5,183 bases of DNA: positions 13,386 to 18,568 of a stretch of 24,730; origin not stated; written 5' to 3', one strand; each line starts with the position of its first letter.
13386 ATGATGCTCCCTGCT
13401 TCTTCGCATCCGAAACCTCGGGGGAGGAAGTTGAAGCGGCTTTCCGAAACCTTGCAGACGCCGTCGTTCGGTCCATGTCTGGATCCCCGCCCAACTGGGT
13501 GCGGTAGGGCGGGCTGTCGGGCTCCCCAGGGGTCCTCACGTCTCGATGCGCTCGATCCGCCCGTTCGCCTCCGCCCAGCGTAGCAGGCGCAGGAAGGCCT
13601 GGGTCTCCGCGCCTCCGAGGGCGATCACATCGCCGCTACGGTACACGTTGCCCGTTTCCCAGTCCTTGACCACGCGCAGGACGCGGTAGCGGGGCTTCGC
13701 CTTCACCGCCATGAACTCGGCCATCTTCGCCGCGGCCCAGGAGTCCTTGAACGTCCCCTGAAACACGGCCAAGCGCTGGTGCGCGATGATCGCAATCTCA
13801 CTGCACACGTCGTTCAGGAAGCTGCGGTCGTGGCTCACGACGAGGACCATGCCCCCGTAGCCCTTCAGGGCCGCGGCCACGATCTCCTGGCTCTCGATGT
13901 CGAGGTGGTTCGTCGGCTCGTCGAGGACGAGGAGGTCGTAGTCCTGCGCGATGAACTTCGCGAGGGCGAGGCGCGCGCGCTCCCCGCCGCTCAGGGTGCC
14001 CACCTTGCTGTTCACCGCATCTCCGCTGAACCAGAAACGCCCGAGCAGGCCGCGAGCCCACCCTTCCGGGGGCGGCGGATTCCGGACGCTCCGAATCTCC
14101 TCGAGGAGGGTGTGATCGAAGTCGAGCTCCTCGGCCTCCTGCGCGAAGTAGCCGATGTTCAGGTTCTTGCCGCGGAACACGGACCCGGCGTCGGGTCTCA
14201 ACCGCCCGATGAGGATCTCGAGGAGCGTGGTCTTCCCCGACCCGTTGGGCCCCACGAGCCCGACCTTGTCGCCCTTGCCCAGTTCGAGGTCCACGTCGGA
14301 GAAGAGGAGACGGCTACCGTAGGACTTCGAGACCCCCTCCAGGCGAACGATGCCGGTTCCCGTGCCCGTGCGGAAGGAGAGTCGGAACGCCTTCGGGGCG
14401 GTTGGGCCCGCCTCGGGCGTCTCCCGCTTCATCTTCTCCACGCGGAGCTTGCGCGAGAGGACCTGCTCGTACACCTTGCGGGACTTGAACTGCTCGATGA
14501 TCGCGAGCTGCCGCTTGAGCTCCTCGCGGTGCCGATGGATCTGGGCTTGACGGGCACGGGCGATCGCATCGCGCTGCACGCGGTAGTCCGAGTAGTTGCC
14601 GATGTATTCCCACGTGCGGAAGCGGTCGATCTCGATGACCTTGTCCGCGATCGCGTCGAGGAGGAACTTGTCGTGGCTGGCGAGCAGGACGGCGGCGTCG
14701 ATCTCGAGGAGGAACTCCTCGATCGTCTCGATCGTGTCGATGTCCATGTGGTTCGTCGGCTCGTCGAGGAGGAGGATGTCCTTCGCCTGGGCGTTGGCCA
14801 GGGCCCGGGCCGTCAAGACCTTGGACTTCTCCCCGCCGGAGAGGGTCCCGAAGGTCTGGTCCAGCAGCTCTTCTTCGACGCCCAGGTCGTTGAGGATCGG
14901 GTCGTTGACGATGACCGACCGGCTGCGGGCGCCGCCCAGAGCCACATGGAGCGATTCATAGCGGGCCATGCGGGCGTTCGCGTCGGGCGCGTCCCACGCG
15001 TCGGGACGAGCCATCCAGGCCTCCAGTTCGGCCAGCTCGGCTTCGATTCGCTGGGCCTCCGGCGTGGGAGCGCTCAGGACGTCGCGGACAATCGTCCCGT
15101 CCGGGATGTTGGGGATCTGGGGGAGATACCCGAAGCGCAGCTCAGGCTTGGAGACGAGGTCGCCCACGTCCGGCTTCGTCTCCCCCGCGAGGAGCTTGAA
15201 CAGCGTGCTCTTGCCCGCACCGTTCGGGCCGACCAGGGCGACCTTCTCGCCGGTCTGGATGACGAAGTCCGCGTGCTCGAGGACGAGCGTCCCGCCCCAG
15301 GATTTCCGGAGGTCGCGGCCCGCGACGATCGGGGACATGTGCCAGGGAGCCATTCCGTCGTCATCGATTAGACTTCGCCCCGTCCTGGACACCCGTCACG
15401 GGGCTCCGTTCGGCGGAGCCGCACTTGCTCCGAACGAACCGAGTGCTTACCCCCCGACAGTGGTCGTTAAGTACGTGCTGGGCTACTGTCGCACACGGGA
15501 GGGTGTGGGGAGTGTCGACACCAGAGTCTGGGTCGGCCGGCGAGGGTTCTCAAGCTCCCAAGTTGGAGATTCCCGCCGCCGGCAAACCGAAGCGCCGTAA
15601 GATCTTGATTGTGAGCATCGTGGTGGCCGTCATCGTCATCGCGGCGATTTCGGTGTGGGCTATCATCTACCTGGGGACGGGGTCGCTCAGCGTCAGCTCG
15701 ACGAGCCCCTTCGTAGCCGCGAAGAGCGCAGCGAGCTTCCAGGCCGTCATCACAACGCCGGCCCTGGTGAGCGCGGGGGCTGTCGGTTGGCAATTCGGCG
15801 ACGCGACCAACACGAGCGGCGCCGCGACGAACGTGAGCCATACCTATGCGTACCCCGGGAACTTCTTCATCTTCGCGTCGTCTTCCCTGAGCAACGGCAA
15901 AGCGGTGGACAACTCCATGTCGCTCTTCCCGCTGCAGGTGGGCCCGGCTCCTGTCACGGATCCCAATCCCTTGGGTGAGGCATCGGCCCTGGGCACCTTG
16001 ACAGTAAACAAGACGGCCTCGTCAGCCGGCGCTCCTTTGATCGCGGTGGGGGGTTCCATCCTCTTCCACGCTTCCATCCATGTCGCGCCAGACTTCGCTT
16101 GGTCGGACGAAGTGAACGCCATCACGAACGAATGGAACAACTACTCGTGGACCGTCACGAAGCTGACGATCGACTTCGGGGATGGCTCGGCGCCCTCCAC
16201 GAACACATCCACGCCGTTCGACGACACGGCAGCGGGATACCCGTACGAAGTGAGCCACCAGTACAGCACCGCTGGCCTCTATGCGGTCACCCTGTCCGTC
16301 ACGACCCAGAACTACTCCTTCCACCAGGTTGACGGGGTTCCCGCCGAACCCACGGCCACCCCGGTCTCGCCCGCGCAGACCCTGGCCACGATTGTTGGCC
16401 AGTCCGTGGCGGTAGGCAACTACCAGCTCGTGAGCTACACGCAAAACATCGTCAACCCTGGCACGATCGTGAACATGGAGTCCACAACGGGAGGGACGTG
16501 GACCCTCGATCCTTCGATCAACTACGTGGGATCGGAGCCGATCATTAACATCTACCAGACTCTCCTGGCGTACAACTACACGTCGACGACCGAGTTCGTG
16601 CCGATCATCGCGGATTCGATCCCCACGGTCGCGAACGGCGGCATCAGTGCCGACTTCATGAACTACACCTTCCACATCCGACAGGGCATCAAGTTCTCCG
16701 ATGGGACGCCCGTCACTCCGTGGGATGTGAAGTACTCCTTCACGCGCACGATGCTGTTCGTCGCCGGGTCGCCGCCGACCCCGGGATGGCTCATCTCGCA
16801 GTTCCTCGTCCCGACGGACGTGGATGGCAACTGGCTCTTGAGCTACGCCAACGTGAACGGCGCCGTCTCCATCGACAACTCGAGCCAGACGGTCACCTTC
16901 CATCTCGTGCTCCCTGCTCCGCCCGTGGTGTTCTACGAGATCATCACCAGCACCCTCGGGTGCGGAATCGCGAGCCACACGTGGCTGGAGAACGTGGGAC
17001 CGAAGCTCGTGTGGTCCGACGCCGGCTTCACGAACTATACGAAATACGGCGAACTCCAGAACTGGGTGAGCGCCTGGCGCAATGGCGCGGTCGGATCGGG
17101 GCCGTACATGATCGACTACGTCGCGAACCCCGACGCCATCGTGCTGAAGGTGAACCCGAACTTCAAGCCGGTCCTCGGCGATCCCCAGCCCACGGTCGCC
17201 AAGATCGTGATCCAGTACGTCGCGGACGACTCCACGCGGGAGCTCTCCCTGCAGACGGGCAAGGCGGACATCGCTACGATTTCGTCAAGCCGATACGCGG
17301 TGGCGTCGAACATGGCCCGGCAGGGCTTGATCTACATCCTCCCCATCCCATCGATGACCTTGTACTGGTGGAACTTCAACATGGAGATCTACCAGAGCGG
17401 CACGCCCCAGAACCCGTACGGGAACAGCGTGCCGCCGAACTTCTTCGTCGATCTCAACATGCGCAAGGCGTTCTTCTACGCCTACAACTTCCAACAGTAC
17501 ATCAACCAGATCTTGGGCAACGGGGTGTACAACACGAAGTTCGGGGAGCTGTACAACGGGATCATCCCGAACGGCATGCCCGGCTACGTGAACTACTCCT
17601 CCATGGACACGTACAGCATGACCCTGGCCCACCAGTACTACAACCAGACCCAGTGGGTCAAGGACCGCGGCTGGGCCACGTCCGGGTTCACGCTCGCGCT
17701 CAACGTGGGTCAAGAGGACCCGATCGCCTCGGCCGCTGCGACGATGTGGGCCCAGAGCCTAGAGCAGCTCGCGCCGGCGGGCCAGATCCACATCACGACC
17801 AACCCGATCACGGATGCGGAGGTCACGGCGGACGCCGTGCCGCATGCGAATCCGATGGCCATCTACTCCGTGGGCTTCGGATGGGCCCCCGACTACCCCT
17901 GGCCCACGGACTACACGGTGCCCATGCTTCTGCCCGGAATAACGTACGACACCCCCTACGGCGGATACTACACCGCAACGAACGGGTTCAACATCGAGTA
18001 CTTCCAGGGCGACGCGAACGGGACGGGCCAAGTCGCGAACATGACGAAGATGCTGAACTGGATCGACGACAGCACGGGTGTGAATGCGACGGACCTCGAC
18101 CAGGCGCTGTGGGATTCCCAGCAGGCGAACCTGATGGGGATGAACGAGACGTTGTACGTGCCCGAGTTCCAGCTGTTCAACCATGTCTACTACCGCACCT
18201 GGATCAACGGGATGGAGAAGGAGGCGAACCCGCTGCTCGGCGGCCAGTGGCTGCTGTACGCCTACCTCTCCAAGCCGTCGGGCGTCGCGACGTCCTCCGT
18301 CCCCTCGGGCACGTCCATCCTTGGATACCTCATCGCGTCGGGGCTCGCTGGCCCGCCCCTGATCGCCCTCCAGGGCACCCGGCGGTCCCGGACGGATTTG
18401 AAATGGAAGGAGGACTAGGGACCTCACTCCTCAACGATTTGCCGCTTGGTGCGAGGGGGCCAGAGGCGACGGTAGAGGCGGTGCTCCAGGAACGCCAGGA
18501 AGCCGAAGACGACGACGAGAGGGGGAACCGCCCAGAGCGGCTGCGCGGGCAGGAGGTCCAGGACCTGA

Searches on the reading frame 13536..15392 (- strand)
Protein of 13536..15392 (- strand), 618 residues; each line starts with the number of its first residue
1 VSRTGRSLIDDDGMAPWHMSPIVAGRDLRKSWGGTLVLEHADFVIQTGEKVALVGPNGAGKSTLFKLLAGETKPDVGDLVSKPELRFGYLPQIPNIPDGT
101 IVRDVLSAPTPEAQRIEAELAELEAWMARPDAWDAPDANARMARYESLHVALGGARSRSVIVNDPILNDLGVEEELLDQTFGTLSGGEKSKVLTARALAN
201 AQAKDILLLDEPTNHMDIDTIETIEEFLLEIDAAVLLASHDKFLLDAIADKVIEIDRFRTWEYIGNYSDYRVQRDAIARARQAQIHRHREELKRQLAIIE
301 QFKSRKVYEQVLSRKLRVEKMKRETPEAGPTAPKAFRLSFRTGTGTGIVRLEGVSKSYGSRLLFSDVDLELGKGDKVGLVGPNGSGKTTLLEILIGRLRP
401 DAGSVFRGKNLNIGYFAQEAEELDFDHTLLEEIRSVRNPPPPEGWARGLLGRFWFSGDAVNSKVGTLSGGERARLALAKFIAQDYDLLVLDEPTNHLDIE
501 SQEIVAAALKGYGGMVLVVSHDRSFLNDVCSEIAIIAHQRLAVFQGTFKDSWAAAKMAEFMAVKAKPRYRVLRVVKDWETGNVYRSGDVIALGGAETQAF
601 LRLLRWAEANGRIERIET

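Call 21: search_protein_families(library=pfam, proteins=[window:13536-15392:-], max_evalue=0.00001)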
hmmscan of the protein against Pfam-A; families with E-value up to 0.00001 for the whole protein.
window:13536-15392:- (618 aa): 11 families
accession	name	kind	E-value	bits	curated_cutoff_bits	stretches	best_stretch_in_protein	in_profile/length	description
PF00005.33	ABC_tran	-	1.1e-47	162.5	25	2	365-495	2-137/137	ABC transporter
PF13304.12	AAA_21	-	2.6e-21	77.4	27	0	378-394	3-19/304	AAA domain, putative AbiEii toxin, Type IV TA system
PF02463.25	SMC_N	-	8.7e-13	48.6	40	0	466-536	136-212/220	RecF/RecN/SMC N terminal domain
PF12848.13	ABC_tran_Xtn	-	5.3e-11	42.9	25.9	1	253-327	1-76/85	ABC transporter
PF13191.12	AAA_16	-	6.6e-09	36.9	32.6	0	377-509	27-156/167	AAA ATPase domain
PF13555.12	AAA_29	-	5e-08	33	27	0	43-65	17-39/61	P-loop containing region of AAA domain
PF13476.12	AAA_23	-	5.9e-08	34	27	0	364-394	10-39/201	AAA domain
PF13238.12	AAA_18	-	2.1e-07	31.9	29.4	0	377-427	1-55/128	AAA domain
PF13175.12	AAA_15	-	3.1e-06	27.5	32.1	0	378-394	27-43/374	AAA ATPase domain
PF01926.29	MMR_HSR1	-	6.5e-06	26.7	21.9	0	50-78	1-28/113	50S ribosome-binding GTPase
PF13558.12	SbcC_Walker_B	-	6.9e-06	26.7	27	0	174-228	24-88/90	SbcC/RAD50-like, Walker B motif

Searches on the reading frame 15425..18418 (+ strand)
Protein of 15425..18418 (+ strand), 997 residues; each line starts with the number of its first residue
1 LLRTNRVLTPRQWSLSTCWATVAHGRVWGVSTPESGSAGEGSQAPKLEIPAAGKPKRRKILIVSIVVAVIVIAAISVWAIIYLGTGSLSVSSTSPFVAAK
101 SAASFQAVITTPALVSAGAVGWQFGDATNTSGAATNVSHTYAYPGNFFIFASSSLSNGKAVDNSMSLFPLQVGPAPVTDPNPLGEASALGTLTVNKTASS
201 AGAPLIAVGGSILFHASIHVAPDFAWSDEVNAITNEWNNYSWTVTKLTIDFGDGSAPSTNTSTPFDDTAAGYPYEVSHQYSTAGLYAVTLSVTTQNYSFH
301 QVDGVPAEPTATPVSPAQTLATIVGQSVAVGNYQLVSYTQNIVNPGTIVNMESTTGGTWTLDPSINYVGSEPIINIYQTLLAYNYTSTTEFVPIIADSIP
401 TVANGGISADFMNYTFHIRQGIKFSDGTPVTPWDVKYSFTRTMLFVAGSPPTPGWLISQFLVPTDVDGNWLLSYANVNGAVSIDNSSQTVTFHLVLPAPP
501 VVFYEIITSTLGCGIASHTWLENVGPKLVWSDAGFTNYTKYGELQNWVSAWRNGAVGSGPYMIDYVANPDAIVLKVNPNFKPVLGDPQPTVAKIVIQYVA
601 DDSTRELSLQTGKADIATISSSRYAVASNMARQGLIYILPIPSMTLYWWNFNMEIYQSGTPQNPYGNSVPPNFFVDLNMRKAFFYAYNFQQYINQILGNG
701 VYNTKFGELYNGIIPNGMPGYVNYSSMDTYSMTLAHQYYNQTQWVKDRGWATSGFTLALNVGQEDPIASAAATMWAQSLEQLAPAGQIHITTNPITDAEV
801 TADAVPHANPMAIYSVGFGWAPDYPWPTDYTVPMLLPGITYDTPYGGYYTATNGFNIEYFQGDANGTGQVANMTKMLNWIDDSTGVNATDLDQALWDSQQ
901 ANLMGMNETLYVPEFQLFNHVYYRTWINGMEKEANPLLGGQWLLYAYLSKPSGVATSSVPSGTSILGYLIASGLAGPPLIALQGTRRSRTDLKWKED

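Call 21: search_protein_families(library=pfam, proteins=[window:15425-18418:+], max_evalue=0.00001)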
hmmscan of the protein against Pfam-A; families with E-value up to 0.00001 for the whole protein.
window:15425-18418:+ (997 aa): 3 families
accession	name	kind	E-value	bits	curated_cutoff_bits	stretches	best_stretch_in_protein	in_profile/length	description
PF00496.27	SBP_bac_5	-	1.4e-43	149.9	32.4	1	391-837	2-363/368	Bacterial extracellular solute-binding proteins, family 5 Middle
PF18911.6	PKD_4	-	8.7e-10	39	27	0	97-149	14-64/85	PKD domain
PF00801.26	PKD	-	5.6e-09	36.3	23.5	0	239-293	31-66/80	PKD domain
